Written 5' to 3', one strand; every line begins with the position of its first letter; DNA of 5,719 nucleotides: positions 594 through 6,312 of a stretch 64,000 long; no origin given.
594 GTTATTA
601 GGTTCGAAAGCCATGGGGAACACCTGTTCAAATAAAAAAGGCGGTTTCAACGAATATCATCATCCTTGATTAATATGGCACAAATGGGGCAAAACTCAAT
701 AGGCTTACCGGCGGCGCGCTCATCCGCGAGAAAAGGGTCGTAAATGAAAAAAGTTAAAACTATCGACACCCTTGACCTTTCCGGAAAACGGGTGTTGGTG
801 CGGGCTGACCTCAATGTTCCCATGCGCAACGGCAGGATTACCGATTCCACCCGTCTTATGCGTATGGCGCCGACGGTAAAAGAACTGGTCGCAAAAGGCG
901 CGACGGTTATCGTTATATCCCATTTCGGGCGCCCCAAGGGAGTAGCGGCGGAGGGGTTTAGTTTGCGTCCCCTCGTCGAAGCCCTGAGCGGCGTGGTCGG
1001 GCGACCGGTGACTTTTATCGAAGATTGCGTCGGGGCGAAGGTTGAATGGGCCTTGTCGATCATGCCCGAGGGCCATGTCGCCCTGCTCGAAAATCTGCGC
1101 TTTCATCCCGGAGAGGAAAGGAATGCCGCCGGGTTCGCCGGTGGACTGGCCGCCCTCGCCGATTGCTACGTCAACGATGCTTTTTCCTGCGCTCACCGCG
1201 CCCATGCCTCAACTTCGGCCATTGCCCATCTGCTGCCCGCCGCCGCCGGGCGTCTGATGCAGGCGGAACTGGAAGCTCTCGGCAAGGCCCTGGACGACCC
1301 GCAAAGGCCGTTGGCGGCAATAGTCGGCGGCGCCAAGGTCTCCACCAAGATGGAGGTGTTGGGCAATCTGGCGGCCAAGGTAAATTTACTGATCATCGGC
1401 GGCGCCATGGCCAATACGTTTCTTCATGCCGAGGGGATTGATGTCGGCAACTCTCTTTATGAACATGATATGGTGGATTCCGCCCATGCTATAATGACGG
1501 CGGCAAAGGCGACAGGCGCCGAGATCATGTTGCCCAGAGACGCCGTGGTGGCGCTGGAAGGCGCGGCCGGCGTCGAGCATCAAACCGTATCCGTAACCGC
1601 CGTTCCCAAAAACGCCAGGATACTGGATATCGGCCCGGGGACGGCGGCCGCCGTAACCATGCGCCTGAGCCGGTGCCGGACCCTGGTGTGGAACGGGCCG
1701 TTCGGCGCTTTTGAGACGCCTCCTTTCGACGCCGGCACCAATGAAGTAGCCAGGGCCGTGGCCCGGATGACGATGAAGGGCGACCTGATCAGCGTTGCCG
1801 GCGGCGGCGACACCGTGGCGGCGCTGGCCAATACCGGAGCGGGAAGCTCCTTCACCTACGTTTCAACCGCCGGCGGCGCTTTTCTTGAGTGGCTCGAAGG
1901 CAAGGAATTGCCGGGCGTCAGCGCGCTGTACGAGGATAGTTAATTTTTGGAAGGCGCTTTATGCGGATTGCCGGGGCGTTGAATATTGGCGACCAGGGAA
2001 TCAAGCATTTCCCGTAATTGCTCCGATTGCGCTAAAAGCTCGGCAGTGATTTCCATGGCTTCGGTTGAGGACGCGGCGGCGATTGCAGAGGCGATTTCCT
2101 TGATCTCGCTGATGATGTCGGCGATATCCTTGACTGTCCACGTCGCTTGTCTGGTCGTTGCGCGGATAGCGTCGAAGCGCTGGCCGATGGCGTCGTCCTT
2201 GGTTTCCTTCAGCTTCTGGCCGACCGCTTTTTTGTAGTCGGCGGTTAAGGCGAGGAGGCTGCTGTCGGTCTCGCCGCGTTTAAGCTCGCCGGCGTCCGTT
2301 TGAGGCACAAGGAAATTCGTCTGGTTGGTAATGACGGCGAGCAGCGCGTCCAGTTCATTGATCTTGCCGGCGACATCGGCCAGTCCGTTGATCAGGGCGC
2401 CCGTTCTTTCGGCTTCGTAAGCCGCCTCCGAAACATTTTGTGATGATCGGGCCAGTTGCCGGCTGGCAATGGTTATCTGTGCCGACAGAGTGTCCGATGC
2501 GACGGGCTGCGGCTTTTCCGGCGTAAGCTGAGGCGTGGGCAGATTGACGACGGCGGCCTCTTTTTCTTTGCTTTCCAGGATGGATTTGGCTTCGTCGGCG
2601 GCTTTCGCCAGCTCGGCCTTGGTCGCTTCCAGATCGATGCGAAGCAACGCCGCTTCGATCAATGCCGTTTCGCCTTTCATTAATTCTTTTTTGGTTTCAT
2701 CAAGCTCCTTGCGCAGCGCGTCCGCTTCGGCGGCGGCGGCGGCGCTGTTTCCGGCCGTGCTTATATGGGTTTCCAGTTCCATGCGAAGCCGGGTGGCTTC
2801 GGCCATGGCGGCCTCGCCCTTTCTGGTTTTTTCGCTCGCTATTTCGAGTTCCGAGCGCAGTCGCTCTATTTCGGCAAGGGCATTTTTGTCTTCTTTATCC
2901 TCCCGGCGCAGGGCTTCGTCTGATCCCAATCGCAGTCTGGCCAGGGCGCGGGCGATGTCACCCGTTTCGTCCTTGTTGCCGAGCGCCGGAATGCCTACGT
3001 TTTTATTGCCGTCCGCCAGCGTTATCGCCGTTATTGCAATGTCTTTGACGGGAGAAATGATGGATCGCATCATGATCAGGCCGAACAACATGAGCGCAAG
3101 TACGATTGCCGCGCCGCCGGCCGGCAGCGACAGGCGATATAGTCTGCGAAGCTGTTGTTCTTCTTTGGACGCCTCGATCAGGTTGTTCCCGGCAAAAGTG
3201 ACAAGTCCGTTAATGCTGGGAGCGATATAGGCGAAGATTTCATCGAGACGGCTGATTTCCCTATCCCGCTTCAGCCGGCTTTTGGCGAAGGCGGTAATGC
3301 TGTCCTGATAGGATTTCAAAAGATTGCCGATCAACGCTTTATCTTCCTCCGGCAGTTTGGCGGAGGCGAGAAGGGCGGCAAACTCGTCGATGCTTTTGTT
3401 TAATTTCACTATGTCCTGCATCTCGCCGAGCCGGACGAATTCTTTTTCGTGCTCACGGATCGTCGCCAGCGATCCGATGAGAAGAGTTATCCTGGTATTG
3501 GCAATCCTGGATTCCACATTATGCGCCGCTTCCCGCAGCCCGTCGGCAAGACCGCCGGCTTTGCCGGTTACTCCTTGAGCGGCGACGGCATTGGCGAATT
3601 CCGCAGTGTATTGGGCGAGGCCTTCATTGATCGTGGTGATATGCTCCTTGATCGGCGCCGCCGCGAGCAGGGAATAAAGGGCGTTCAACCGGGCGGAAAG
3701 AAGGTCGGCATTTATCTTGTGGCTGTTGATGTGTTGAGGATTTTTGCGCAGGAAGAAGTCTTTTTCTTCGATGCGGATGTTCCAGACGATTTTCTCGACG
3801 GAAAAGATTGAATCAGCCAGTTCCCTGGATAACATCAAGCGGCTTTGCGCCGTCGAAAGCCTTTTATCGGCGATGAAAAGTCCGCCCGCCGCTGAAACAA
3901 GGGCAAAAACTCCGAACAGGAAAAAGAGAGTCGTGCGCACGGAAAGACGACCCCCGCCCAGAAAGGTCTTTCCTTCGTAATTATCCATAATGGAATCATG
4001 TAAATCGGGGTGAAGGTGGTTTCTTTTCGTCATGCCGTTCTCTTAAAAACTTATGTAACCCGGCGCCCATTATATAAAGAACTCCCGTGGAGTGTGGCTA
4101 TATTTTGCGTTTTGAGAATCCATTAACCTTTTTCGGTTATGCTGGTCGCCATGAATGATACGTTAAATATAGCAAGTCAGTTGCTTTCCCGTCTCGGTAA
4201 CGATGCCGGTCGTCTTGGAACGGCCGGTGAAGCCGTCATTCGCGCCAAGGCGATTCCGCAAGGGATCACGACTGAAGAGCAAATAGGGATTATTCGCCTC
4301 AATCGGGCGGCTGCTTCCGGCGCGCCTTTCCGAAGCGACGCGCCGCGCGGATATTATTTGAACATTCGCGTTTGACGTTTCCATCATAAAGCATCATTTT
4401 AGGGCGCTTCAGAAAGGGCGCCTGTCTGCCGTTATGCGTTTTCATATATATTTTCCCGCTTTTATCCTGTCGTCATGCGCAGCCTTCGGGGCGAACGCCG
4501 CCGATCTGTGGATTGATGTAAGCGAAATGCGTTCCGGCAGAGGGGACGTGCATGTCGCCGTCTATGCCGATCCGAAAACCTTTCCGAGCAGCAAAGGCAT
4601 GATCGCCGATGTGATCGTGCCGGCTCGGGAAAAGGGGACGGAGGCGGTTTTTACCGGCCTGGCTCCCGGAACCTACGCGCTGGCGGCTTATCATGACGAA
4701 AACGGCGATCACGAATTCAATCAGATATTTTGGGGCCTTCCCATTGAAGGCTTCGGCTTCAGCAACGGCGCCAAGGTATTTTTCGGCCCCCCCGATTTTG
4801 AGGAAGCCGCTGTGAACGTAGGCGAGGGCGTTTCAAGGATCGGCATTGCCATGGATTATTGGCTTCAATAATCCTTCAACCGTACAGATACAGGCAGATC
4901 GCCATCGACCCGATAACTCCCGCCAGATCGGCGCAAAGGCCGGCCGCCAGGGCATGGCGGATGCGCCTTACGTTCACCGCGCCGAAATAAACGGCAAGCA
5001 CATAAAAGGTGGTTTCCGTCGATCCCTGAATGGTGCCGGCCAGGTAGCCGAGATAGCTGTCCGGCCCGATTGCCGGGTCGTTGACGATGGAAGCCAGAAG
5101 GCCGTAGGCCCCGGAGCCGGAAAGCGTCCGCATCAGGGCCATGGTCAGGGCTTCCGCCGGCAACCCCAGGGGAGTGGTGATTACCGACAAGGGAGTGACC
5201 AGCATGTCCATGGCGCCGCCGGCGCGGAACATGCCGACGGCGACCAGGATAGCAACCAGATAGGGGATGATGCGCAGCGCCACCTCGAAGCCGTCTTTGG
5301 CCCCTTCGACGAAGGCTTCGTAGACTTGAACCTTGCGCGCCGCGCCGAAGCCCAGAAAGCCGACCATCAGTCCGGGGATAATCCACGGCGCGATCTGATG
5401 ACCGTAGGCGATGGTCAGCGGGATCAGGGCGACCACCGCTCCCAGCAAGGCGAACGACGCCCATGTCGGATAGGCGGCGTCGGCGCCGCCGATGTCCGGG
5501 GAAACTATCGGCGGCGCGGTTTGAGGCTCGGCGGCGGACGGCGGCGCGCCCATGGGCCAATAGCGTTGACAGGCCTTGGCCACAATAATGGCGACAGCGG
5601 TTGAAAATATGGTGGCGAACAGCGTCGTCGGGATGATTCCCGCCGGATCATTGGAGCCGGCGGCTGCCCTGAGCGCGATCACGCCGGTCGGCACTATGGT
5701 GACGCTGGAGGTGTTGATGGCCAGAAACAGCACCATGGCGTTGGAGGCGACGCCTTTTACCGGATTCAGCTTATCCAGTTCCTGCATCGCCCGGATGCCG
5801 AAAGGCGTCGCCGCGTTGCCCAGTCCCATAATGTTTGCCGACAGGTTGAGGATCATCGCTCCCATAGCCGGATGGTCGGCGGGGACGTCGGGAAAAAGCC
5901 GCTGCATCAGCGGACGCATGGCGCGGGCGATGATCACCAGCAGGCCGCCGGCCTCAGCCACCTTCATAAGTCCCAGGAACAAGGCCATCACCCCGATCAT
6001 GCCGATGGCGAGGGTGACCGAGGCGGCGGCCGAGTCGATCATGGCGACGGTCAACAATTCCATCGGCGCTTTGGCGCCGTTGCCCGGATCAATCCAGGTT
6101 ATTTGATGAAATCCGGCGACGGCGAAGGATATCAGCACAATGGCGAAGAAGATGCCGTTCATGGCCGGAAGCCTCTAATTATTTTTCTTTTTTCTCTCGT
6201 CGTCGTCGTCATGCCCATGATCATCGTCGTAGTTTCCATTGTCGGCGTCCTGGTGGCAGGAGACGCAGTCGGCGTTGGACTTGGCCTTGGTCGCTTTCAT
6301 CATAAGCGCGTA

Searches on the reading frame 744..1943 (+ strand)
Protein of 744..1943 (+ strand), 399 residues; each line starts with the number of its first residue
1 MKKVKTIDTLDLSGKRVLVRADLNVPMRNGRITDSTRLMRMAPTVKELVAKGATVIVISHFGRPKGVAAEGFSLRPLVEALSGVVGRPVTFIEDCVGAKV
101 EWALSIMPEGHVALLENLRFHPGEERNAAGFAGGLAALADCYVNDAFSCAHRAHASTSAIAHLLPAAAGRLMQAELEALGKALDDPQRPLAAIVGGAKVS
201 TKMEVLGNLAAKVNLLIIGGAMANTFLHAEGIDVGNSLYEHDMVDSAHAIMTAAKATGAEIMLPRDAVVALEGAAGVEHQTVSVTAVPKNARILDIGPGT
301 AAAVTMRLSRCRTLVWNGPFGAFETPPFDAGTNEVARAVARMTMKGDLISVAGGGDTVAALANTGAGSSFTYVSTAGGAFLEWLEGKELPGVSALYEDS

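Call 57: search_protein_families(library=pfam, proteins=[window:744-1943:+], max_evalue=0.001)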
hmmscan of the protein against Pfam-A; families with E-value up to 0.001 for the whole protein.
window:744-1943:+ (399 aa): 1 family
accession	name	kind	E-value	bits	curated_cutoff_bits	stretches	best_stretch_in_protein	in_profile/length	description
PF00162.24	PGK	-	6.7e-143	476.7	27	1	7-387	1-379/379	Phosphoglycerate kinase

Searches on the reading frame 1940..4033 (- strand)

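Call 57: search_protein_families(library=pfam, proteins=[window:1940-4033:-], max_evalue=0.001)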
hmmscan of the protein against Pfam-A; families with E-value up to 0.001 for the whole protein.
window:1940-4033:- (697 aa): 1 family
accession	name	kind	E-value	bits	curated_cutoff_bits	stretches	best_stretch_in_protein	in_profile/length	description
PF00672.30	HAMP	-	2.2e-05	25.1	25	1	321-367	2-47/53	HAMP domain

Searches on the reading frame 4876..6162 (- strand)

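Call 57: search_protein_families(library=pfam, proteins=[window:4876-6162:-], max_evalue=0.001)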
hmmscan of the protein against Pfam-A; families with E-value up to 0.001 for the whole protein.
window:4876-6162:- (428 aa): 1 family
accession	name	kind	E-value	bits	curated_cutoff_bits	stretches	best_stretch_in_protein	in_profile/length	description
PF07670.19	Gate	-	2.4e-18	67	29.6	2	53-163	2-99/104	Nucleoside recognition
